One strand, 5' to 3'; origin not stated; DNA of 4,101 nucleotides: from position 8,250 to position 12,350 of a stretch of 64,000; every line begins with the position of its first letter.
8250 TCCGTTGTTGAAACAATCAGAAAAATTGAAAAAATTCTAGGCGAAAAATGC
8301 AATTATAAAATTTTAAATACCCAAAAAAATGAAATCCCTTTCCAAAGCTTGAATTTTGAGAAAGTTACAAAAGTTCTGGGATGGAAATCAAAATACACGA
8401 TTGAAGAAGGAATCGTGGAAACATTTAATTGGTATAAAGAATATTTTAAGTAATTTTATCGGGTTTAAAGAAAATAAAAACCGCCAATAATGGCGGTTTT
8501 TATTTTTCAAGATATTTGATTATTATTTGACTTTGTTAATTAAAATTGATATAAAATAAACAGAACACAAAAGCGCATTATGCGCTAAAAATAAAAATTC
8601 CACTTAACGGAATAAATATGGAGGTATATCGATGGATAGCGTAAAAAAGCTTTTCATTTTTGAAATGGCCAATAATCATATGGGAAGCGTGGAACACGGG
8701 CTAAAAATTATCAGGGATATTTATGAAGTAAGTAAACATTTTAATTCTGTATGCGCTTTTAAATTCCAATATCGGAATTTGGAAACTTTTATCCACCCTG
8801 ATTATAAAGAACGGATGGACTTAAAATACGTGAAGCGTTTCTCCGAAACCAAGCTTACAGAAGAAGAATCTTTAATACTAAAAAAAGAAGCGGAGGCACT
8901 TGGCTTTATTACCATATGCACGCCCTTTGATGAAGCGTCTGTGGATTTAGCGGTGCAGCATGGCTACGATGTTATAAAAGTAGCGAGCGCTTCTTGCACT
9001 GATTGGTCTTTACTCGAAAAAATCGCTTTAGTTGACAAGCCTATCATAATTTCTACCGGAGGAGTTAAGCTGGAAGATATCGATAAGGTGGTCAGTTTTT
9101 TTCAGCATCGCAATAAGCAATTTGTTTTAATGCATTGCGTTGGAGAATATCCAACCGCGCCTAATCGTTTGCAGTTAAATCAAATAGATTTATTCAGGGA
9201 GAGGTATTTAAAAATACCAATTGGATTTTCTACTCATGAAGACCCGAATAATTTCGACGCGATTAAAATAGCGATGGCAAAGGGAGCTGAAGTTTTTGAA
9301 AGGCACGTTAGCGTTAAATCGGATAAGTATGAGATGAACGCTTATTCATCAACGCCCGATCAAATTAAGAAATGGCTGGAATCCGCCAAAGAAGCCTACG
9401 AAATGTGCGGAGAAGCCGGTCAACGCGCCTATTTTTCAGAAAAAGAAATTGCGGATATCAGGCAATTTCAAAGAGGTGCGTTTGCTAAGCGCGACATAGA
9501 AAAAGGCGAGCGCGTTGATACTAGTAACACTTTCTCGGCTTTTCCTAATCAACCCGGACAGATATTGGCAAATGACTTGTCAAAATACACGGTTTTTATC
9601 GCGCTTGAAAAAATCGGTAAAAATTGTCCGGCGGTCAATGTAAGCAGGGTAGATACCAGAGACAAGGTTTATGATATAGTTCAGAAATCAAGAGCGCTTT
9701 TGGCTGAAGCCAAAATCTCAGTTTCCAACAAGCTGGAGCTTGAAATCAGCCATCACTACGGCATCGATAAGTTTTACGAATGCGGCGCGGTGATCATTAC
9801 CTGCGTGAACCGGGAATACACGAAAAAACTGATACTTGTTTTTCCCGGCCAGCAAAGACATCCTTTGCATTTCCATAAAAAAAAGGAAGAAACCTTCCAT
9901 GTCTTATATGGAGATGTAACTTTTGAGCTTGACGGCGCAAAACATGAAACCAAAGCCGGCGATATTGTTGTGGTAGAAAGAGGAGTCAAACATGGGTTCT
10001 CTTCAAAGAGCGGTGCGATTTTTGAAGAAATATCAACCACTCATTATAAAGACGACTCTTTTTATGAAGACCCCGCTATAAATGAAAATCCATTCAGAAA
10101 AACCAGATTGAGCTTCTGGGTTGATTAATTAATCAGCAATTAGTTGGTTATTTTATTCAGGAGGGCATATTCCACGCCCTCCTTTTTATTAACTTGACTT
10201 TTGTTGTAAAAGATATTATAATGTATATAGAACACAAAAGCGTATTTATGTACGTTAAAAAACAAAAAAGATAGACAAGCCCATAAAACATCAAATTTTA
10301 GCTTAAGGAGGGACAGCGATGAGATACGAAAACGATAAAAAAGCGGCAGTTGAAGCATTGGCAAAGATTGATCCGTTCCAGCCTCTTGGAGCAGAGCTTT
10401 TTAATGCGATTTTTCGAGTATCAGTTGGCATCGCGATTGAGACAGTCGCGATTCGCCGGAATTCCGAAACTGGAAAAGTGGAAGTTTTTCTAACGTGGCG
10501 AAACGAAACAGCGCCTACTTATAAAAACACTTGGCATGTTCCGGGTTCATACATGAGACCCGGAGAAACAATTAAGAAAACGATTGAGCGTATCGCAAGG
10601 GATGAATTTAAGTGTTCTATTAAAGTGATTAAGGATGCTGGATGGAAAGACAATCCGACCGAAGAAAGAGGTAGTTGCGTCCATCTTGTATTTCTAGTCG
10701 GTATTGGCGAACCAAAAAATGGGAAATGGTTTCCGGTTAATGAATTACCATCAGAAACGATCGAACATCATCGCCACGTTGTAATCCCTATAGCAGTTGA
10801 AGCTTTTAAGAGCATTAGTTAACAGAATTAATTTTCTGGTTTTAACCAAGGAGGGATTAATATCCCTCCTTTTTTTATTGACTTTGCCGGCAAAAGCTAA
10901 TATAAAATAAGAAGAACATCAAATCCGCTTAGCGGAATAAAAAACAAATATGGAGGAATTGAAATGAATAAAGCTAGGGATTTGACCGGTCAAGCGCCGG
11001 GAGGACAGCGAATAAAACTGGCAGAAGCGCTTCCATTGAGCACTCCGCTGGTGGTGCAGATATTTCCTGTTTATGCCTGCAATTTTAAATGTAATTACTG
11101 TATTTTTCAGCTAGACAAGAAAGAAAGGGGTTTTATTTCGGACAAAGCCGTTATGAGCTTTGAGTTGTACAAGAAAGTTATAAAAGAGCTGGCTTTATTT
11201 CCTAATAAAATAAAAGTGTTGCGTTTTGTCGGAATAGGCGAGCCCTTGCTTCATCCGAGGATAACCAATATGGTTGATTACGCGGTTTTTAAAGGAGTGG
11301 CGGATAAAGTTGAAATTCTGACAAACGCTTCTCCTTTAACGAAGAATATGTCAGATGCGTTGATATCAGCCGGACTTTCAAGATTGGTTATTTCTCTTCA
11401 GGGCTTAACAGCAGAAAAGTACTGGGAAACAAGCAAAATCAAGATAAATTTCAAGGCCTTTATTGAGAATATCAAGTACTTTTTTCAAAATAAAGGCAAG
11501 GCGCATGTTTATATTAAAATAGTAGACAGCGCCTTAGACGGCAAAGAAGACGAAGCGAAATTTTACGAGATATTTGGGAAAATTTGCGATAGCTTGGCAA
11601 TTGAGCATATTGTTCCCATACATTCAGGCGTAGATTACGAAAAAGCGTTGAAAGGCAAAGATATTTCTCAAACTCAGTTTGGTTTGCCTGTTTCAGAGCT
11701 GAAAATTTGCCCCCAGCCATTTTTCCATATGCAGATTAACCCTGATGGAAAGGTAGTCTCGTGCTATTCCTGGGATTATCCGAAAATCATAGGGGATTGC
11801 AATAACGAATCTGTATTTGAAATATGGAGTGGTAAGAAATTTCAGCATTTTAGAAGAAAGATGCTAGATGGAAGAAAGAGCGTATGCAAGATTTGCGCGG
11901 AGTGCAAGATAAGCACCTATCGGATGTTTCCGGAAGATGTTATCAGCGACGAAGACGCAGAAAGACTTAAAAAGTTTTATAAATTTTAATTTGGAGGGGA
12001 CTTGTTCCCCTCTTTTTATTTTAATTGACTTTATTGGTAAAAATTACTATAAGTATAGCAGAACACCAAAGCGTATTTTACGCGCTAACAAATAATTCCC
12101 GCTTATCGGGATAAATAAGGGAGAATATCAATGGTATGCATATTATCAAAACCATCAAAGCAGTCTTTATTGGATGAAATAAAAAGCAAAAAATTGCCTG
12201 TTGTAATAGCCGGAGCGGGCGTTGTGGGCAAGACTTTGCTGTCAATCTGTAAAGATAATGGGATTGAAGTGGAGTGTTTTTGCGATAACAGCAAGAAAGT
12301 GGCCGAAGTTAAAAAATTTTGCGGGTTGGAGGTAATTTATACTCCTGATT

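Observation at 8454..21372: One terminator-promoter-leader module repeated five times, each wiring a single tailoring gene (three radical-SAM, NeuB-cupin, Nudix-like)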

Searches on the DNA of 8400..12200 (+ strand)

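Call 43: search_rna_families(source=window, start=8400, end=12200, threshold=evalue, max_evalue=10)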
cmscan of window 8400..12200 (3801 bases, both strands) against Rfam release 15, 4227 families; matches with E-value up to 10: 36.
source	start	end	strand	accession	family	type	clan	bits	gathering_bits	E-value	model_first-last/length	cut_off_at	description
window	8467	8537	-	RF02053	STnc430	Gene; sRNA;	-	29.2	47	0.088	1-162/162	no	Enterobacterial sRNA STnc430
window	8471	8527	-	RF01859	Phe_leader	Cis-reg; leader;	-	28.4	55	0.081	1-125/125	no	Phenylalanine leader peptide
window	8440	8508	+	RF02074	STnc240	Gene; sRNA;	-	25.9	55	0.89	1-77/77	no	Enterobacterial sRNA STnc240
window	8471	8531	-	RF02495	ohsC_RNA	Gene; antitoxin;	-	25.5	50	0.86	1-77/77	no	Oppression of Hydrophobic ORF by sRNA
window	8442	8508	+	RF01770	rimP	Cis-reg; leader;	-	24.8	47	0.59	1-102/102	no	Gammaprotebacteria rimP leader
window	8443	8506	+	RF02378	SurC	Gene; sRNA;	-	24.5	80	0.11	21-89/161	no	SurC sRNA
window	8471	8548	+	RF02900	AaHKsRNA82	Gene; sRNA;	-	24.3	51.4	1.5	1-81/81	no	Aggregatibacter sRNA 82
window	8470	8508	-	RF04157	MIR9486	Gene; miRNA;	-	23.8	100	0.13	1-119/119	no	MIR9486 microRNA precursor family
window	8469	8536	-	RF02074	STnc240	Gene; sRNA;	-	23.7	55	2.7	1-77/77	no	Enterobacterial sRNA STnc240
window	8466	8505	+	RF00125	IS128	Gene; sRNA;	-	23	80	0.12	158-198/209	no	IS128 RNA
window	11973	12054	+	RF01479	rli48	Gene; sRNA;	-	23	100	0.68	1-149/149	no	Listeria sRNA rli48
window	8468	8532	-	RF01772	rnk_pseudo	Cis-reg; leader;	-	22.5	55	1.2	1-108/108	no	Pseudomonas rnk leader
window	8444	8509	+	RF02059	STnc50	Gene; sRNA;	-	22.2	55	2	1-84/84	no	Salmonella enterica sRNA STnc40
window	8473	8517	-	RF01408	sraL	Gene; sRNA;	-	21.7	39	0.076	97-141/142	no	sraL Hfq binding RNA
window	8425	8506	-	RF02900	AaHKsRNA82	Gene; sRNA;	-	21.6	51.4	6.2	1-81/81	no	Aggregatibacter sRNA 82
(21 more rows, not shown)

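Call 79: build_rna_model(alignment_id=A2, structure=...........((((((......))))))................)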
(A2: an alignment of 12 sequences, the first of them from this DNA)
Model R1 built from alignment A2 (12 sequences, 45 columns); structure: as given.
model positions 38; base pairs 6; branch points 0; effective number of sequences 12; information 0.95 bits per position. Calibrated on 0.2 Mb of random sequence (short: E-values are rough).
structure used (alignment columns):
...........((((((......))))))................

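Call 80: search_with_rna_model(model_id=R1, sources=[window, L133, L134, L033, L056, L058, L064, L135, L059, L062, L136, L137], max_evalue=10)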
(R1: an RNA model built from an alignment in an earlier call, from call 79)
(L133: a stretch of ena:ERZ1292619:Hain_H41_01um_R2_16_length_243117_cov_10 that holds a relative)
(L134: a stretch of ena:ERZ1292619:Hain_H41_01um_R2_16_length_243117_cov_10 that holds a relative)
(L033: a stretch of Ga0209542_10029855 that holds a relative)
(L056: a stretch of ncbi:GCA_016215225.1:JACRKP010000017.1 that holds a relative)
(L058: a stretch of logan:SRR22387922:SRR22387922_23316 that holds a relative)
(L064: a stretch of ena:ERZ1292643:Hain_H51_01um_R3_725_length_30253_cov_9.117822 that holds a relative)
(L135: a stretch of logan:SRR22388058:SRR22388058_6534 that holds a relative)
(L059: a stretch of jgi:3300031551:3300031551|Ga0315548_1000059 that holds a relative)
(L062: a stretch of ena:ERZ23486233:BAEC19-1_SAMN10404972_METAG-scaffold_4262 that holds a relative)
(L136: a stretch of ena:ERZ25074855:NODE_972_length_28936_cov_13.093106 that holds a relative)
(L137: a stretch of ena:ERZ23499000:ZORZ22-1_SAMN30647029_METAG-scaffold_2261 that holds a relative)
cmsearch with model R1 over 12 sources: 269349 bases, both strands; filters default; matches with E-value up to 10: 34.
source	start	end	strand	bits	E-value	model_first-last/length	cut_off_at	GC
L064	9950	9987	+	52.1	6.8e-09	1-38/38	no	0.32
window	21320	21357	+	48.5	4.9e-08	1-38/38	no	0.32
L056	18003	18040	+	45.1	3e-07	1-38/38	no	0.29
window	8562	8598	+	45.1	3e-07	1-38/38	no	0.3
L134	18282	18318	+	45.1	3e-07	1-38/38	no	0.3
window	10229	10268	+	44.9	3.4e-07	1-38/38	no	0.25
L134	19949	19988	+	44.9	3.4e-07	1-38/38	no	0.25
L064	16589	16624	+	43.7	6.4e-07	1-38/38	no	0.36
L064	17707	17742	+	43.7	6.4e-07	1-38/38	no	0.36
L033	2056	2093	+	43.4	7.7e-07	1-38/38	no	0.29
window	12060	12098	+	37.5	1.9e-05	1-38/38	no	0.36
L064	11092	11127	+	37.4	1.9e-05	1-38/38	no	0.22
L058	16952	16987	+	32.8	0.00023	1-38/38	no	0.5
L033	3346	3383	+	30.7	0.00072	1-38/38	no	0.32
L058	9939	9976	+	30.6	0.00079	1-38/38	no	0.39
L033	1987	2024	-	25.6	0.011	1-38/38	no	0.26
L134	20633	20670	+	20.3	0.2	1-38/38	no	0.32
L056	8292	8348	+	20.3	0.2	1-38/38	no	0.4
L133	1067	1127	-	16.8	1.3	1-38/38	no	0.33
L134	3920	3977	-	16.5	1.6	1-38/38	no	0.33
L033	6766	6820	+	16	2.1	1-38/38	no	0.27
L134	4453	4490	-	15.4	2.8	1-38/38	no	0.24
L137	7549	7594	+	14.6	4.5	1-38/38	no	0.22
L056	1005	1029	-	14.1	5.9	1-38/38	no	0.2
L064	11851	11883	+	13.4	8.2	1-38/38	no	0.24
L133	7330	7374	+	13.1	9.6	1-38/38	no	0.42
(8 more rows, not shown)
